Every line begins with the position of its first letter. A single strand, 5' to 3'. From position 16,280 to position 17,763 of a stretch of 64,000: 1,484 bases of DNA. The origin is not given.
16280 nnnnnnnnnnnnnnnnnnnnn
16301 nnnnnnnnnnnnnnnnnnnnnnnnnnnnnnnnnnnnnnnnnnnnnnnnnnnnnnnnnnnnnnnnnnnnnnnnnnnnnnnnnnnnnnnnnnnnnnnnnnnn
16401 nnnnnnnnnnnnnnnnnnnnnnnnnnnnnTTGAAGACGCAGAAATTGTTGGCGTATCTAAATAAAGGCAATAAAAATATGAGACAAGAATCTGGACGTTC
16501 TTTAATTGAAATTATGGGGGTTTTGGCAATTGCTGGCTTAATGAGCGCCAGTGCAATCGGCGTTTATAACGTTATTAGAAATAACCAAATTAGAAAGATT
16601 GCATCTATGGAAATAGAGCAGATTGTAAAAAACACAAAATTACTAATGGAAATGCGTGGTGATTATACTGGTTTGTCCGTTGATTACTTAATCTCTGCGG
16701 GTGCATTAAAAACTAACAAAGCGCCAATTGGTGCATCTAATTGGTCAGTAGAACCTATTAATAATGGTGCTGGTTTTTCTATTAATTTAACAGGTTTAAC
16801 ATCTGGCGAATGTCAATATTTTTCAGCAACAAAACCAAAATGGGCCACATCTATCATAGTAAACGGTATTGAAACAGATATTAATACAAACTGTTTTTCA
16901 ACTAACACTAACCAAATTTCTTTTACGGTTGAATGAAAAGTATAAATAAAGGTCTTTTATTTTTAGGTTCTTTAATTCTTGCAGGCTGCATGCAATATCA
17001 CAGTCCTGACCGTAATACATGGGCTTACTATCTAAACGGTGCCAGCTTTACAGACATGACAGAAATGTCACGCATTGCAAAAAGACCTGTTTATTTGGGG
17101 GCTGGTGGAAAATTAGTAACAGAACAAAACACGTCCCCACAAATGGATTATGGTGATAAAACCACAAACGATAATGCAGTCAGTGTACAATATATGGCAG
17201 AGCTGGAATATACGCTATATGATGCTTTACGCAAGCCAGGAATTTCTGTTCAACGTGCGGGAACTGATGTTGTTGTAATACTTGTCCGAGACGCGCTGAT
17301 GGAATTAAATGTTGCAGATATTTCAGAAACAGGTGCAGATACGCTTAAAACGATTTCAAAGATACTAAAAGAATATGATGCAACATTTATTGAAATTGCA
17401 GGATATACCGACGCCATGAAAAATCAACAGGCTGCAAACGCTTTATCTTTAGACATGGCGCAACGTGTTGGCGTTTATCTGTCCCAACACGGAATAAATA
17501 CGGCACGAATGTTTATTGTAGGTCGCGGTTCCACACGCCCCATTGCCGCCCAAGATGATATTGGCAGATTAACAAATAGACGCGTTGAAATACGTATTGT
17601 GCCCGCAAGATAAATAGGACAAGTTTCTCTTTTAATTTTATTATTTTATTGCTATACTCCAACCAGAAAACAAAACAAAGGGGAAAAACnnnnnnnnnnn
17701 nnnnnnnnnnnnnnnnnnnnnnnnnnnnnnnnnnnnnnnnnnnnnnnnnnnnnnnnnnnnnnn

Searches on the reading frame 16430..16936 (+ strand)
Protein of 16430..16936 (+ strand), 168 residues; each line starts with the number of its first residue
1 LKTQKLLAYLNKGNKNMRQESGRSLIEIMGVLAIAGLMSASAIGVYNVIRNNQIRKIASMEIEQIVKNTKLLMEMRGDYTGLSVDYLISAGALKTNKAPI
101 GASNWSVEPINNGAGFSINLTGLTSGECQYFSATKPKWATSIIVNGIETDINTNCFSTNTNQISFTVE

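Call 4: search_protein_families(library=pfam, proteins=[window:16430-16936:+], max_evalue=1)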
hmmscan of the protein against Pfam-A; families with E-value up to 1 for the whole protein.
window:16430-16936:+ (168 aa): 2 families
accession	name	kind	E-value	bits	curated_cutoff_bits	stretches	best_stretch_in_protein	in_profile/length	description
PF08805.16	PilS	-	0.0024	18.3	22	1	58-155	7-125/138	PilS N terminal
PF07963.17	N_methyl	-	0.013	15.5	21.2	1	17-42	1-26/27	Prokaryotic N-terminal methylation motif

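Call 35: search_protein_families(library=ncbifam, proteins=[window:16430-16936:+], max_evalue=1)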
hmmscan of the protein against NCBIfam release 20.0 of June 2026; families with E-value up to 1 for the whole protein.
window:16430-16936:+ (168 aa): 5 families
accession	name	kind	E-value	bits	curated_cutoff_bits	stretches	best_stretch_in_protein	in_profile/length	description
TIGR01708.2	typeII_sec_gspH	equivalog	0.011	15.7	80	1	21-55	2-37/169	type II secretion system minor pseudopilin GspH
NF007862.0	PRK10574.1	equivalog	0.012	15.7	138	1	17-74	1-54/145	prepilin peptidase-dependent pilin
NF007800.0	PRK10506.1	equivalog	0.027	14.3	158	1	15-58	3-44/163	prepilin peptidase-dependent protein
NF007848.0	PRK10557.1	equivalog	0.036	13.4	120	1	15-73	5-63/192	prepilin peptidase-dependent protein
NF005537.0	PRK07199.1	subfamily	0.064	12.3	322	1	21-67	223-269/301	ribose-phosphate diphosphokinase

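Call 91: search_protein_families(library=pfam, proteins=[window:16430-16936:+], max_evalue=1)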
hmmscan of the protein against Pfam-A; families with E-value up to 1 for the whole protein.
window:16430-16936:+ (168 aa): 2 families
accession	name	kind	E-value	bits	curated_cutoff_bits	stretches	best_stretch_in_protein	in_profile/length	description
PF08805.16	PilS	-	0.0024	18.3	22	1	58-155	7-125/138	PilS N terminal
PF07963.17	N_methyl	-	0.013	15.5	21.2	1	17-42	1-26/27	Prokaryotic N-terminal methylation motif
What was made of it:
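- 16478..16936 (+): Normal-sized type IV pilin of 152 aa. Leader M(R/K)QESG, then RSLIE. It has a C-terminal Cys pair. It is the likely major pilin (PilS-like) of the same pilus. Pfam PilS 0.0024 and N_methyl 0.013, both below threshold (calls 4, 91).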

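Call 112: search_solved_structures(query=window:16478-16936:+, max_evalue=10)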
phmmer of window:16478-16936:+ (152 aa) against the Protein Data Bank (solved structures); distinct sequences matched with E-value up to 10: 3.
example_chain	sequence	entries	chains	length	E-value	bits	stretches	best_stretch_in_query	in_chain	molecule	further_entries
9egp_A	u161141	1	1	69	0.056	16.6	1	2-58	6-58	Geopilin domain 1 protein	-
7tgg_A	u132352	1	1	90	0.27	14.4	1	2-49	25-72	Geopilin domain 1 protein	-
8tob_GA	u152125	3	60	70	0.49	13.5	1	9-43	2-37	Fimbrial protein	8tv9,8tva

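Call 115: search_solved_structures(query=A7, max_evalue=10)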
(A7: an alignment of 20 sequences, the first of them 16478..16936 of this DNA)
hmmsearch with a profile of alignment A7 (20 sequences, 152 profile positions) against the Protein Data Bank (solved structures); distinct sequences matched with E-value up to 10: 6.
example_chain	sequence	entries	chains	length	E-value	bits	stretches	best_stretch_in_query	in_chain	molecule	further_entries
9egp_A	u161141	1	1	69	0.0038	20.2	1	2-52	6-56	Geopilin domain 1 protein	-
7tgg_A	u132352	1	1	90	0.033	17.2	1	2-49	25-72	Geopilin domain 1 protein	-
8uhf_A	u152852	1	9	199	0.16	15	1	8-119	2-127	Toxin co-regulated pilin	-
2m7g_A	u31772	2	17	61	0.26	14.2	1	8-50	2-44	Geopilin domain 1 protein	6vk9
8tob_GA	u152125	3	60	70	1.2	12.1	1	9-44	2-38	Fimbrial protein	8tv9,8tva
9lab_B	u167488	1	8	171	1.9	11.4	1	1-33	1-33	MSHA major pilin subunit MshA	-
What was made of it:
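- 16478..16936 (+): A profile against PDB returns only pilins: geopilin 0.004, TcpA 0.16 (call 115).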

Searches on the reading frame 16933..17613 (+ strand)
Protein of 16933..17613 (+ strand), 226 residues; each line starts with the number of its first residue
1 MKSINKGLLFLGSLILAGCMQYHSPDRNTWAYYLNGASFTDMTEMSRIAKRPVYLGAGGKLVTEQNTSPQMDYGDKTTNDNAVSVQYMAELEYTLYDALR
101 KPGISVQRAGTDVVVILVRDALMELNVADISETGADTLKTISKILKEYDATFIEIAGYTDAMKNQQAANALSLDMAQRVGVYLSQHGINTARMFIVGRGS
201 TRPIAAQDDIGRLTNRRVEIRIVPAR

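Call 4: search_protein_families(library=pfam, proteins=[window:16933-17613:+], max_evalue=1)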
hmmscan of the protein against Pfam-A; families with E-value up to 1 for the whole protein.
window:16933-17613:+ (226 aa): 1 family
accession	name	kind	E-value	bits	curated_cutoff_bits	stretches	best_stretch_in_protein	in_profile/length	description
PF00691.25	OmpA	-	1.5e-14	54.6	27.2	1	128-210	7-91/98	OmpA family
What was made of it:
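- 16933..17613 (+): OmpA-domain lipoprotein, translationally coupled to the pilin gene. It may be a peptidoglycan-anchoring partner. This is inference only. Pfam OmpA 1.5e-14 (call 4).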

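Call 91: search_protein_families(library=pfam, proteins=[window:16933-17613:+], max_evalue=1)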
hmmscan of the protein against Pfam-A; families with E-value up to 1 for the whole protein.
window:16933-17613:+ (226 aa): 1 family
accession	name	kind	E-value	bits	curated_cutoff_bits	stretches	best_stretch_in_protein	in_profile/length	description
PF00691.25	OmpA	-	1.5e-14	54.6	27.2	1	128-210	7-91/98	OmpA family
